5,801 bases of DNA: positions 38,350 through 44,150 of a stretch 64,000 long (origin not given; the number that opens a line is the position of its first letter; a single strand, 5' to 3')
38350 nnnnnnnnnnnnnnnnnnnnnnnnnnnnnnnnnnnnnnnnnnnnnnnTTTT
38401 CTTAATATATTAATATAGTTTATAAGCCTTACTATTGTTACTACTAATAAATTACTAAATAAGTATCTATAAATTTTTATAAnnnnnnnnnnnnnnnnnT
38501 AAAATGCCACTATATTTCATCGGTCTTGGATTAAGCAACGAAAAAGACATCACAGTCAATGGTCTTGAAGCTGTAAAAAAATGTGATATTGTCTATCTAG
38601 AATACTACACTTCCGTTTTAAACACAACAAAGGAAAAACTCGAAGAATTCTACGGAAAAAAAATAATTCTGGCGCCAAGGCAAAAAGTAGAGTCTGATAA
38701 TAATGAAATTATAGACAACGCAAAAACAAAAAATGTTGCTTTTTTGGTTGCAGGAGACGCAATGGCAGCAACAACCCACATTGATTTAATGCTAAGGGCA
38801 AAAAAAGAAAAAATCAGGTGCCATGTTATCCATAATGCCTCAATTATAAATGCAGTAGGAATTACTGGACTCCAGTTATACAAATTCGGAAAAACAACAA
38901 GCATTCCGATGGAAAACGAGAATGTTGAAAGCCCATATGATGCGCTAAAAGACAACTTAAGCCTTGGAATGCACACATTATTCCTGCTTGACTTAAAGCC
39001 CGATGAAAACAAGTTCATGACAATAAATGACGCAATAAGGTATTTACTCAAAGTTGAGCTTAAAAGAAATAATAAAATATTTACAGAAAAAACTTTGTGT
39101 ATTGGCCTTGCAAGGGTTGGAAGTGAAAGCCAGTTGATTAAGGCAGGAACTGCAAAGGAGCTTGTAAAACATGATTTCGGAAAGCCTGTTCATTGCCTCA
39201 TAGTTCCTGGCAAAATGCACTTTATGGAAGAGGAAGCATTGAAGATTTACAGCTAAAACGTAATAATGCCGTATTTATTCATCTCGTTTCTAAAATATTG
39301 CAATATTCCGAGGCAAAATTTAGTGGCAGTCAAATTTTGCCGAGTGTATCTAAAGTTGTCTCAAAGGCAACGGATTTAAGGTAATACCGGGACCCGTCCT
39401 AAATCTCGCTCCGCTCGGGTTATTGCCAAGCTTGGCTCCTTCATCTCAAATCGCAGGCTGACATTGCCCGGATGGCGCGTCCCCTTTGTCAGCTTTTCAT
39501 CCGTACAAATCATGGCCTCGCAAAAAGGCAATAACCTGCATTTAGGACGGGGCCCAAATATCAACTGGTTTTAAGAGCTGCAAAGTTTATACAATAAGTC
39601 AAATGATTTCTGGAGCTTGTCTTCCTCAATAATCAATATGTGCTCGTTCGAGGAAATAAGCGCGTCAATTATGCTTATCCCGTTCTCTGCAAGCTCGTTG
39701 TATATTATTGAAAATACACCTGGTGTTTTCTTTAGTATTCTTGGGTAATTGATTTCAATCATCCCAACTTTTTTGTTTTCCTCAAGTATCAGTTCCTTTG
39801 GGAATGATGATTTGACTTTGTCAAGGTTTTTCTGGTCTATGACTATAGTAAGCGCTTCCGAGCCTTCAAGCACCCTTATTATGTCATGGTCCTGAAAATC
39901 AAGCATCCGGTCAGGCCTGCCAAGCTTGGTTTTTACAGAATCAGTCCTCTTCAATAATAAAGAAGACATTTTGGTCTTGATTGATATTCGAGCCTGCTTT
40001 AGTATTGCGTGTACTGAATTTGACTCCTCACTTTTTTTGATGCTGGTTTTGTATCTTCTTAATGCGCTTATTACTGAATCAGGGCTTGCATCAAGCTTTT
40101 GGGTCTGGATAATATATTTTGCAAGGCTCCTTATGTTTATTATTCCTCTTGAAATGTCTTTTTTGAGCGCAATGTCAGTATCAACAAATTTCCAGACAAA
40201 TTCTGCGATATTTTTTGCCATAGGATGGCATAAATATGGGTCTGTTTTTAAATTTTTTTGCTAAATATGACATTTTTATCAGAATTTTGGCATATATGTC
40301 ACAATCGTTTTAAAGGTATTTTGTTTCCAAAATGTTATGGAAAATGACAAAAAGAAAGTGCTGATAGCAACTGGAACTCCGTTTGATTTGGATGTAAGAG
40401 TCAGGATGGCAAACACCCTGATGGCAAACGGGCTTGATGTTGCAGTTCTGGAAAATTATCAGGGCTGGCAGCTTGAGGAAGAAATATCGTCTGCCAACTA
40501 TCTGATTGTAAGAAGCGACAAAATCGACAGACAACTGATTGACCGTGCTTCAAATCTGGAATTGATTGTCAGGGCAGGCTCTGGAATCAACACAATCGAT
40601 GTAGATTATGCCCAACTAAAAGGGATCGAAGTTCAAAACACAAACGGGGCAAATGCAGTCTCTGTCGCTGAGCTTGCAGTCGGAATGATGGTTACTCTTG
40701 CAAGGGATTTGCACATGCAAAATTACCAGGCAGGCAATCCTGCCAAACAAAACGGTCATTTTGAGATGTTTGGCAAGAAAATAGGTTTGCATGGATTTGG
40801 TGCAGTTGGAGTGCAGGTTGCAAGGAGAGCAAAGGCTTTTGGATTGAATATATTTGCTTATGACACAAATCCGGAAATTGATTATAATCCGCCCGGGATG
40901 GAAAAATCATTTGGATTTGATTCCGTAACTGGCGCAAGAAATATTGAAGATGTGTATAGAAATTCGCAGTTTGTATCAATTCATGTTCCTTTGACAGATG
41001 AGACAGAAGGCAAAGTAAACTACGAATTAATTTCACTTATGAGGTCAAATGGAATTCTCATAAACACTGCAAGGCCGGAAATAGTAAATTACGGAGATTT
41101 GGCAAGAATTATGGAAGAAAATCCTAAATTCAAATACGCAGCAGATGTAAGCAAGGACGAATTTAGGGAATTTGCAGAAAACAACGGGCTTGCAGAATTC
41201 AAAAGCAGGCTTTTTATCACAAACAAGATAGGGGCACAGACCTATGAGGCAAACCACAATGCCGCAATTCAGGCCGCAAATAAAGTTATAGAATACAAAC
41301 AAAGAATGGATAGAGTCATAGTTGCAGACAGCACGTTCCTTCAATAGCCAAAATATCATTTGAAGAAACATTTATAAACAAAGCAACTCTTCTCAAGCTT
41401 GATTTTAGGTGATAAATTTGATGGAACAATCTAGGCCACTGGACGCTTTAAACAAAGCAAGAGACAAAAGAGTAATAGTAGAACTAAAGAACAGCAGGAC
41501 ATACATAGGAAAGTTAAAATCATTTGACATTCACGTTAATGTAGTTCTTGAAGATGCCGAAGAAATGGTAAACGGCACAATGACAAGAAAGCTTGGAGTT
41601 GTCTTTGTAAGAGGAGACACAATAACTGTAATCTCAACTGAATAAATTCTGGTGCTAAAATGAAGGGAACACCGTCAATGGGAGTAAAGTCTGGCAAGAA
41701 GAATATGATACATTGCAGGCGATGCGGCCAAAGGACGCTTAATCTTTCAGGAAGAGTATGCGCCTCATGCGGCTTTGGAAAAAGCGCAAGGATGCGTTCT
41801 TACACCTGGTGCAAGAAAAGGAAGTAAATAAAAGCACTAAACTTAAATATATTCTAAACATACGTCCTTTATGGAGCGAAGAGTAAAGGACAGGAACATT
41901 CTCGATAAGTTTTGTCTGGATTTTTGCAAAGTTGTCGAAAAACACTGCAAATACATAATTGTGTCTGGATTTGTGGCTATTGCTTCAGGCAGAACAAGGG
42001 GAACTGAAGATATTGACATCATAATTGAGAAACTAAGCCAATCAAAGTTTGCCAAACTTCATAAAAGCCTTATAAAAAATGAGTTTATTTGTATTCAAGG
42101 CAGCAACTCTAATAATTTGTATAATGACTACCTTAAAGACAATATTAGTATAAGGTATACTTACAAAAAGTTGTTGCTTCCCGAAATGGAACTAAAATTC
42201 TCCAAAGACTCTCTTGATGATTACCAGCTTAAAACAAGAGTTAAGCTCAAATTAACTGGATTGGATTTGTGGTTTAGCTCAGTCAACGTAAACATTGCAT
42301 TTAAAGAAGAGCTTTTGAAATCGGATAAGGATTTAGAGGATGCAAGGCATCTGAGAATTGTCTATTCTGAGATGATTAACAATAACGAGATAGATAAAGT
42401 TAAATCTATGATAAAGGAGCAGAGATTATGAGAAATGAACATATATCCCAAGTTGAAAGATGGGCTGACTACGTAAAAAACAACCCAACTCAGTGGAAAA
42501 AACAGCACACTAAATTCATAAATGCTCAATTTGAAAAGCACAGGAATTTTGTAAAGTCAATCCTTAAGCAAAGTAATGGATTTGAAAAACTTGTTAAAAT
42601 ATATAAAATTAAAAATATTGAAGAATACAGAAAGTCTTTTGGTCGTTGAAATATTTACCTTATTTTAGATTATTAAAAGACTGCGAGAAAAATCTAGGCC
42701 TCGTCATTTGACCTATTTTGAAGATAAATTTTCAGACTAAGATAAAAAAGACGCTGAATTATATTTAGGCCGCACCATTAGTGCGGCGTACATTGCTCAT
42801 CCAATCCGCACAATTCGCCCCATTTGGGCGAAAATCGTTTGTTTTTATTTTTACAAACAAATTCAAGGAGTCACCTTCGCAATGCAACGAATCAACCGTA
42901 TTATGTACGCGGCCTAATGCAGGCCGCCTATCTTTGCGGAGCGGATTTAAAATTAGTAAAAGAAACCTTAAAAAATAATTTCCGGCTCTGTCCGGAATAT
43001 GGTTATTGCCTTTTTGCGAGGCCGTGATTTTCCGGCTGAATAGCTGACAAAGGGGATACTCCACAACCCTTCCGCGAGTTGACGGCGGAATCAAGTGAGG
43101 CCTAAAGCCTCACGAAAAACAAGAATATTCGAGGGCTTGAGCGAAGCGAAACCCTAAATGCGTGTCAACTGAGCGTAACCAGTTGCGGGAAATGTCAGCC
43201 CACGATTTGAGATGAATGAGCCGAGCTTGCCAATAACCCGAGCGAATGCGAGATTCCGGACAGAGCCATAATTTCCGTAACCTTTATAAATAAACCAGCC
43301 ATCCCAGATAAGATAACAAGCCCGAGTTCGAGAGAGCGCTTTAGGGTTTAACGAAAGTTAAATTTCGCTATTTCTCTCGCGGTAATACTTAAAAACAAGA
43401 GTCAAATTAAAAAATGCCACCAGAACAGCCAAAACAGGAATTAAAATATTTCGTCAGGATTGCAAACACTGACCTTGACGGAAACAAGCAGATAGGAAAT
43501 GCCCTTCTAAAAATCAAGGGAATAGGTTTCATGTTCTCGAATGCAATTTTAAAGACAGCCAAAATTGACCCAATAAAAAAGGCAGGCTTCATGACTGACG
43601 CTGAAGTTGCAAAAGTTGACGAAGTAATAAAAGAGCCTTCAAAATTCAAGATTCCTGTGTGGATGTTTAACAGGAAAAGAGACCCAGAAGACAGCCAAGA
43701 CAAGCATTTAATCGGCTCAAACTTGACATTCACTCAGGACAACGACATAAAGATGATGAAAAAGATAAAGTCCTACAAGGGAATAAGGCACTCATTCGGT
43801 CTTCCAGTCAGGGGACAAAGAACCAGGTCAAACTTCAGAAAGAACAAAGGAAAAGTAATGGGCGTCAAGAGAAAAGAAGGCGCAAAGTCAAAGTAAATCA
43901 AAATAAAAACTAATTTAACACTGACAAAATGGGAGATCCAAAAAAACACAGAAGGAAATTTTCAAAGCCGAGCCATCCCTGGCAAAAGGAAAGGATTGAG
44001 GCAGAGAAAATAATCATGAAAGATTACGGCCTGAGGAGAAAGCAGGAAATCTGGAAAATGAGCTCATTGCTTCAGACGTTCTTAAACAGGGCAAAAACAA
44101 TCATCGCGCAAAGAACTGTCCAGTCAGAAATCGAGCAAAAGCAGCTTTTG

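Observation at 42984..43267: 284-nt structured RNA candidate whose closing helix fully covaries with its 167-nt paralog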

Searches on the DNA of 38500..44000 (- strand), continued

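Call 46: search_with_rna_model(model_id=R1, sources=[L081, L082, L083, L084, L085, L086, L087, L088, L089, L090, L091, L092, L093, L094, L095, L096, L097, L098, L099, L100, L101, L102, L103, L104, L105, L106, L107, L108, L109, L110, L111, L112, L113, L114, L115, L116, L117, L118, L119, L120, L121, L122, L123, L124, L125, L126, L127, L128, L129, L130, L131, L132, L133, L134, L135, L136, L137, L138, L139, L140, L141, L142, L143, L144, L145, L146, L147, L148, L149, L150, L151, L152, L153, L154, L155, L156, L157, L158, L159, L160, L161, L162, L163, L164, L165, L166, L167, L168, L169, L170, L171, L172, L173, L174, L175, L176, L177, L178, L179, window], max_evalue=0.001, make_alignment=true)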
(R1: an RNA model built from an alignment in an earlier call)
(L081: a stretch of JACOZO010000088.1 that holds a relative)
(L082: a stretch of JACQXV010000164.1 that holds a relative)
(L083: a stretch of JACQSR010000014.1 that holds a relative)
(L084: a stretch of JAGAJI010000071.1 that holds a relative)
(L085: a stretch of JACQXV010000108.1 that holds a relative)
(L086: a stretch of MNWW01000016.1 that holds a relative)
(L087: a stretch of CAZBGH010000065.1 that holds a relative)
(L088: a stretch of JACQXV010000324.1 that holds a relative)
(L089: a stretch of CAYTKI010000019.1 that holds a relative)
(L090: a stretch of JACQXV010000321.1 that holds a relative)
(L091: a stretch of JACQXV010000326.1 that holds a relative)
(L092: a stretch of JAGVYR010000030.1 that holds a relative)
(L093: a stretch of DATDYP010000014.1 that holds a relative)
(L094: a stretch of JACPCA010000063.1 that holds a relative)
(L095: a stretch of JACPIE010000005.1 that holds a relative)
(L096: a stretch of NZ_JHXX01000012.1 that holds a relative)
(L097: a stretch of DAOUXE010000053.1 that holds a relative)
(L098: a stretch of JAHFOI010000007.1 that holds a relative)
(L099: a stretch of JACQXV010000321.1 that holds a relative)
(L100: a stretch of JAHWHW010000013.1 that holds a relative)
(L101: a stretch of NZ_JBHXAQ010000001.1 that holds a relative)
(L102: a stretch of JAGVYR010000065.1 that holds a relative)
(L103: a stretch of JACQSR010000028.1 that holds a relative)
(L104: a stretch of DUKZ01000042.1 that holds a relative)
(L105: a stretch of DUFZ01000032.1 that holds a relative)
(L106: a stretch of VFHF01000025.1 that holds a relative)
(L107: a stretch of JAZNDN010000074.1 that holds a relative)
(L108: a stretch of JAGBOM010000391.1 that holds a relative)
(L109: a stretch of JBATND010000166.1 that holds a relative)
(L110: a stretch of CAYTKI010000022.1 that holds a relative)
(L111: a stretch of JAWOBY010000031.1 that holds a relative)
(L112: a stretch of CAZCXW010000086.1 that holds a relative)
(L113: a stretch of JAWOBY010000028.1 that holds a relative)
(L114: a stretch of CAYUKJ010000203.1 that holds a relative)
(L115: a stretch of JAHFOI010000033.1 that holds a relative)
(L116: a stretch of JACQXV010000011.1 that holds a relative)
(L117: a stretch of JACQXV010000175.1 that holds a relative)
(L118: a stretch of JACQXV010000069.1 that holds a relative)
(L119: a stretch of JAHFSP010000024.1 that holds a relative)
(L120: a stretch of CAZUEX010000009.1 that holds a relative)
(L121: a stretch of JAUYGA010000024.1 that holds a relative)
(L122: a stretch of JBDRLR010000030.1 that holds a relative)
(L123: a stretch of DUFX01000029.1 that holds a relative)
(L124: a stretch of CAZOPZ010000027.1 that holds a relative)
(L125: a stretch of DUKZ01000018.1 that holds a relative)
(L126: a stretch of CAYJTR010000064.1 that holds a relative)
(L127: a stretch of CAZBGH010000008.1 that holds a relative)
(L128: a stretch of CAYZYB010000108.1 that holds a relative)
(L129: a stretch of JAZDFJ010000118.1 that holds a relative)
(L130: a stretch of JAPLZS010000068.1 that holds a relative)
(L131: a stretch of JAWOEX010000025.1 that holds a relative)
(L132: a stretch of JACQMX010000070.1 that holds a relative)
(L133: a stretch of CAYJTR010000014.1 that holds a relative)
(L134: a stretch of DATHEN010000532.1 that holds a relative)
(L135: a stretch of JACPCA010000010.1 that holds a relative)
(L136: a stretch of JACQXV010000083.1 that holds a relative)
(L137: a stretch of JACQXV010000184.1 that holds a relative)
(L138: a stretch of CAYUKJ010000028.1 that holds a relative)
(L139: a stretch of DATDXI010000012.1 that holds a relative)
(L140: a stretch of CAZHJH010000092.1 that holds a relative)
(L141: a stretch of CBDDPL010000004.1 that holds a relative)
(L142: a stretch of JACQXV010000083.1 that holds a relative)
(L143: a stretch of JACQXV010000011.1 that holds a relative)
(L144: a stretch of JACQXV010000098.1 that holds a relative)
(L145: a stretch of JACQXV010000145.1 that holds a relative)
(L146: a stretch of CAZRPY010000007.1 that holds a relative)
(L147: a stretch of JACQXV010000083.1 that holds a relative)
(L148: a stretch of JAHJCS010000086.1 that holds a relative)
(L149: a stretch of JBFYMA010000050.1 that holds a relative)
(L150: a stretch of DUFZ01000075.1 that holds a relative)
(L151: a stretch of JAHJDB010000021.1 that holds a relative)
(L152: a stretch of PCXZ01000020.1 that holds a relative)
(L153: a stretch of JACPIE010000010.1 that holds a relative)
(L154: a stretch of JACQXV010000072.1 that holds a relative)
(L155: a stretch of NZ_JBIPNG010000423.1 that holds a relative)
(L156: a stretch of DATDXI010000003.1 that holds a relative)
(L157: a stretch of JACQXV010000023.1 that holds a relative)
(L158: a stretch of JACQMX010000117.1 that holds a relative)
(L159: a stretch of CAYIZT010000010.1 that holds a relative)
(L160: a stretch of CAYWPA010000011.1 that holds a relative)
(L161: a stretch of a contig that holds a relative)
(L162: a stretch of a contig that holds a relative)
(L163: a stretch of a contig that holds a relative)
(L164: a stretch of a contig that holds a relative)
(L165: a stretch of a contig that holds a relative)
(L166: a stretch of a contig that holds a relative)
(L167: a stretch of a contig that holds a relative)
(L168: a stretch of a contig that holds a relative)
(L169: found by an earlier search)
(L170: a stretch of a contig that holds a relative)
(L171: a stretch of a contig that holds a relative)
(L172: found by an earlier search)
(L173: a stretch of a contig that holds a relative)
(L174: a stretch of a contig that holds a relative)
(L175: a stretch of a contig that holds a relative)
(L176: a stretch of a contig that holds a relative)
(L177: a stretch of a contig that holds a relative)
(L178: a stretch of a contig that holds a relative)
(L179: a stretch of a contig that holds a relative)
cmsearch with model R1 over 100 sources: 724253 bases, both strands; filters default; matches with E-value up to 0.001: 173.
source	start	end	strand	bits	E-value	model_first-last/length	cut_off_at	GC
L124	5548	5711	+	149.4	8.1e-40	1-164/164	no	0.52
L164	1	165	-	148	2e-39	1-164/164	no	0.55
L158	3745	3909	+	145.3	1.2e-38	1-164/164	no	0.56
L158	2773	2937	+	145.3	1.2e-38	1-164/164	no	0.57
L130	2405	2569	-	143.5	3.7e-38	1-164/164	no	0.51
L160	3267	3441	-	142.6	6.7e-38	1-164/164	no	0.46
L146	7380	7543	-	142.6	6.8e-38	1-164/164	no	0.41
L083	5636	5799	-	142.2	8.7e-38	1-164/164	no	0.51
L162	1364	1526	+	141.1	1.7e-37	1-164/164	no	0.49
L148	2128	2292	+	140.5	2.7e-37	1-164/164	no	0.48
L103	3206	3367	-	139.3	5.8e-37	1-164/164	no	0.46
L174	5168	5330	-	137.6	1.8e-36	1-164/164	no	0.42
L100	3934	4096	+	135.5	6.8e-36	1-164/164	no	0.41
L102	3169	3333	-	133.3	2.7e-35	1-164/164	no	0.52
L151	2780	2944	-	132.4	5.1e-35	1-164/164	no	0.5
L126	1673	1836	-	131.6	8.5e-35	1-164/164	no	0.51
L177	619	782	+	131.6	8.5e-35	1-164/164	no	0.51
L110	4279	4443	-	128.7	5.4e-34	1-164/164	no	0.58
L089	3011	3175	-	126.8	1.8e-33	1-164/164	no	0.55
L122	269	433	+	126.6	2.1e-33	1-164/164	no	0.51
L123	7068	7233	+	126.6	2.1e-33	1-164/164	no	0.61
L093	3554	3717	+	125.5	4.3e-33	1-164/164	no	0.51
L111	5087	5263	+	124.1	1.1e-32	1-164/164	no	0.57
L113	2463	2639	+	124.1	1.1e-32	1-164/164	no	0.57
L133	1937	2101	+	123.1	2.1e-32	1-164/164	no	0.51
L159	7277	7437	-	122.7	2.7e-32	1-164/164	no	0.52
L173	2382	2546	+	121.5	5.9e-32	1-164/164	no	0.59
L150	7458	7621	+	119.7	1.8e-31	1-164/164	no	0.56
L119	6107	6271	+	116.3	1.7e-30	1-164/164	no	0.52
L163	716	880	+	115.3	3.2e-30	1-164/164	no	0.48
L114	1109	1273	-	108.7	2.4e-28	1-164/164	no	0.66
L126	2114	2278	-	105.7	1.7e-27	1-164/164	no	0.51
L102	5054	5216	+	105.5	1.8e-27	1-164/164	no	0.47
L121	1926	2133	-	105.2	2.3e-27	1-164/164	no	0.51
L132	6963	7140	-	104.8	3e-27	1-164/164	no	0.55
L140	1289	1450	-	95.4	1.3e-24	1-164/164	no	0.51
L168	1459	1621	+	91.1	2.1e-23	1-164/164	no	0.58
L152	3749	4024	+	91.1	2.2e-23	1-164/164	no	0.47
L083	1687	1848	-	88.4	1.2e-22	1-164/164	no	0.43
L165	4528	4721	+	85.8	6.7e-22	1-164/164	no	0.65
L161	7372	7636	-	85.6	7.3e-22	1-164/164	no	0.52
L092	6269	6488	-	83.7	2.5e-21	1-164/164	no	0.53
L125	6483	6647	+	83.4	3.1e-21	1-164/164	no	0.53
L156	4509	4730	-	82.3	6.6e-21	1-164/164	no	0.46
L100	2072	2333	+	81.9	8.3e-21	1-164/164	no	0.41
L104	4205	4368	-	78.2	9.3e-20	1-164/164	no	0.52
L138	2836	3054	-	69.9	2e-17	1-164/164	no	0.64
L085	3847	4014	-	69.5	2.5e-17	1-164/164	no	0.54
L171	6342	6485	+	68.5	4.8e-17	1-164/164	no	0.59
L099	116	259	+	66.4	1.9e-16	1-164/164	no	0.57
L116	669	812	+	65.6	3.3e-16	1-164/164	no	0.59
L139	4678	4848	+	65.2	4.2e-16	1-164/164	no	0.42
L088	1893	2036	-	65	4.8e-16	1-164/164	no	0.58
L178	3967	4110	+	64.8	5.5e-16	1-164/164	no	0.6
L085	1990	2133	-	64.6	6.3e-16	1-164/164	no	0.59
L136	2024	2167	+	63.9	9.4e-16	1-164/164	no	0.57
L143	4900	5044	+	63.6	1.1e-15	1-164/164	no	0.57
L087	432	585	+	63.2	1.6e-15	1-164/164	no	0.46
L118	4913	5056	+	63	1.7e-15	1-164/164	no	0.61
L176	3102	3247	+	62.9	1.9e-15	1-164/164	no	0.57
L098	4732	4896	+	61.3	5.1e-15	1-164/164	no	0.58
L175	2103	2248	-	61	6.3e-15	1-164/164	no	0.55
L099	365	508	+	60.4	9.1e-15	1-164/164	no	0.6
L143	3175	3319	+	60.3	9.8e-15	1-164/164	no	0.59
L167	2431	2574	+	59.5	1.7e-14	1-164/164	no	0.58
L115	2748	2913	-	59.4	1.8e-14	1-164/164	no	0.56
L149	2666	2809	-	58.5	3.2e-14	24-164/164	5'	0.57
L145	4031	4174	+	57.9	4.6e-14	1-164/164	no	0.59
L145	7566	7733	+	57.4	6.7e-14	1-164/164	no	0.56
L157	1337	1479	-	56.7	1e-13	1-164/164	no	0.59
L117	7281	7398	+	56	1.6e-13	19-135/164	no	0.56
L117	997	1141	+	55.3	2.6e-13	1-164/164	no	0.55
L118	366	511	-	54.9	3.3e-13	1-164/164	no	0.6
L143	2395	2539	+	53.8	6.6e-13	1-164/164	no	0.59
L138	5351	5519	-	52.8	1.3e-12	1-164/164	no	0.69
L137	7010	7151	+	52.6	1.4e-12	1-164/164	no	0.6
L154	4749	4949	+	51.3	3.5e-12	1-164/164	no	0.59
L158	2773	2937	-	50.3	6.7e-12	1-164/164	no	0.57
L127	3721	3856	+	45.8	1.2e-10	1-164/164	no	0.46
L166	5421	5564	-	44.1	3.7e-10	1-164/164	no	0.57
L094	1625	1743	-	43.4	5.8e-10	19-135/164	no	0.54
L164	1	165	+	41.8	1.6e-09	1-164/164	no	0.55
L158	3745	3909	-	39.7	6.1e-09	1-164/164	no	0.56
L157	3498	3656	+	39.5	7e-09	1-164/164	no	0.58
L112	911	1174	+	38.9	1e-08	1-164/164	no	0.58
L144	1912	2053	-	37.6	2.5e-08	1-164/164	no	0.54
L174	5168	5330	+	37.4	2.8e-08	1-164/164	no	0.42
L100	3934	4096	-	37.4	2.8e-08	1-164/164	no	0.41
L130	2405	2569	+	36.7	4.5e-08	1-164/164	no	0.51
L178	3967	4110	-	36.4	5.4e-08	1-164/164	no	0.6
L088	1893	2036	+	36.2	6e-08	1-164/164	no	0.58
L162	1364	1526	-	36.1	6.3e-08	1-164/164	no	0.49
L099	116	259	-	35.7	8.4e-08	1-164/164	no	0.57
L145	4031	4174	-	35.7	8.5e-08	1-164/164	no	0.59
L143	3175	3319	-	35.6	9.3e-08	1-164/164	no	0.59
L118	4913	5056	-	35.5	9.5e-08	1-164/164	no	0.61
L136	6246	6403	+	35.4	1e-07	1-164/164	no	0.57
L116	669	812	-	35.3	1.1e-07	1-164/164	no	0.59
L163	716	880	-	35.1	1.2e-07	1-164/164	no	0.48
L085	1990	2133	+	35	1.3e-07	1-164/164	no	0.59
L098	4732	4896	-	35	1.4e-07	1-164/164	no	0.58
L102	3169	3333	+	34.9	1.4e-07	1-164/164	no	0.52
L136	2024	2167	-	34.8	1.5e-07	1-164/164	no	0.57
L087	389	585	-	34.5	1.8e-07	1-164/164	no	0.46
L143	4900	5044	-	34.5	1.8e-07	1-164/164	no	0.57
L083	5636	5799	+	34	2.6e-07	1-164/164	no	0.51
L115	2748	2913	+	34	2.6e-07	1-164/164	no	0.56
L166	5421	5564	+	33.9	2.7e-07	1-164/164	no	0.57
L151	2780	2944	+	33.6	3.2e-07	1-164/164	no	0.5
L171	6342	6485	-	33.6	3.4e-07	1-164/164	no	0.59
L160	3267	3441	+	33.3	4.1e-07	1-164/164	no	0.46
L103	3206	3367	+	32.9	5.1e-07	1-164/164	no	0.46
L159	7277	7437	+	32.8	5.5e-07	1-164/164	no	0.52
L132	6963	7140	+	32.6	6.3e-07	1-164/164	no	0.55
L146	7380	7543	+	32.3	7.6e-07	1-164/164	no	0.41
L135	4755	5014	+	32.3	7.8e-07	1-164/164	no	0.53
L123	7068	7233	-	32.1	8.7e-07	1-164/164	no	0.61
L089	3011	3175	+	32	9.1e-07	1-164/164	no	0.55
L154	7329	7435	+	31.8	1.1e-06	24-130/164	no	0.53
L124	5548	5711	-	31.7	1.1e-06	1-164/164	no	0.52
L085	3847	4014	+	31.6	1.2e-06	1-164/164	no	0.54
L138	2836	3054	+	31.5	1.3e-06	1-164/164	no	0.64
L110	4279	4443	+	31.4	1.4e-06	1-164/164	no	0.58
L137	7228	7334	-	31.3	1.4e-06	22-132/164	no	0.58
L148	2128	2292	-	31.1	1.6e-06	1-164/164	no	0.48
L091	2102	2179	+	31.1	1.7e-06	1-164/164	no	0.63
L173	2382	2546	-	30.9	1.9e-06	1-164/164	no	0.59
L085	5623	5788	-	30.8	2.1e-06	1-164/164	no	0.51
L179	3472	3572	-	30.7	2.1e-06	1-164/164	no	0.58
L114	1109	1273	+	30.6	2.3e-06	1-164/164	no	0.66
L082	1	115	+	30.3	2.7e-06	35-164/164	5'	0.57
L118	366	511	+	29.7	4.1e-06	1-164/164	no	0.6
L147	2785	2862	+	29.5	4.8e-06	1-164/164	no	0.65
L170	4143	4324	-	29.3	5.3e-06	46-164/164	5'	0.44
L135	4755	5014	-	29.3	5.4e-06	1-164/164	no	0.53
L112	911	1174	-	29.2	5.9e-06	1-164/164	no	0.58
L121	1926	2133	+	29.1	5.9e-06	1-164/164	no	0.51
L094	4442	4641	+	29.1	6e-06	1-164/164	no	0.56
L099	365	508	-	28.7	7.7e-06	1-164/164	no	0.6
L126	1673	1836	+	28.6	8.4e-06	1-164/164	no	0.51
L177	619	782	-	28.6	8.4e-06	1-164/164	no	0.51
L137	7010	7151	-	28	1.3e-05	1-164/164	no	0.6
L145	7566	7733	-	27.8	1.4e-05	1-164/164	no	0.56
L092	6269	6488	+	27.8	1.4e-05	1-164/164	no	0.53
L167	2431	2574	-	27.8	1.4e-05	1-164/164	no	0.58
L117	3138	3234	+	27.8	1.4e-05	1-164/164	no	0.63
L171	3691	3737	-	27.8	1.4e-05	1-164/164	no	0.49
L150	7458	7621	-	27.6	1.6e-05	1-164/164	no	0.56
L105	1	23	+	27.3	1.9e-05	142-164/164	5'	0.48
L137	365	569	+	27.1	2.3e-05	19-135/164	no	0.55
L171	3691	3737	+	26.7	2.8e-05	1-164/164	no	0.49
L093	3554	3717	-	26.5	3.4e-05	1-164/164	no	0.51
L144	1302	1491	-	26.4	3.5e-05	1-164/164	no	0.49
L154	4749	4949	-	25.9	4.9e-05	1-164/164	no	0.59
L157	7010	7127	-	25.8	5e-05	19-135/164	no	0.62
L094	4442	4641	-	25.5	6.5e-05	1-164/164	no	0.56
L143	2395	2539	-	25.3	7.3e-05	1-164/164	no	0.59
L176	3102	3247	-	25.2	7.8e-05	1-164/164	no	0.57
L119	6107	6271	-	24.9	9e-05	1-164/164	no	0.52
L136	6246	6403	-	24.8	9.9e-05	1-164/164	no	0.57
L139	4982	5102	+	24.4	0.00012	1-164/164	no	0.38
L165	4528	4721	-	23.9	0.00018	1-164/164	no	0.65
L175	2103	2248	+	23.8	0.00019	1-164/164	no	0.55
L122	269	433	-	23.7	0.0002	1-164/164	no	0.51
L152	3749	4024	-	23.2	0.00027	1-164/164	no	0.47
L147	3795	3937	+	22.5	0.00044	1-164/164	no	0.57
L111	5087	5263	-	22.4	0.00048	1-164/164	no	0.57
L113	2463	2639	-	22.4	0.00048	1-164/164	no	0.57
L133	1937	2101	-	22.1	0.00056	1-164/164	no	0.51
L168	1459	1621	-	21.6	0.0008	1-164/164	no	0.58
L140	1289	1450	+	21.4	0.00091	1-164/164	no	0.51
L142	1123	1190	+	21.3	0.00093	1-164/164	no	0.65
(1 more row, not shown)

Alignment A4: 150 matches aligned to the model, 473 columns, each read 5' to 3' on its own strand. Consensus structure (alignment columns), stored with it:
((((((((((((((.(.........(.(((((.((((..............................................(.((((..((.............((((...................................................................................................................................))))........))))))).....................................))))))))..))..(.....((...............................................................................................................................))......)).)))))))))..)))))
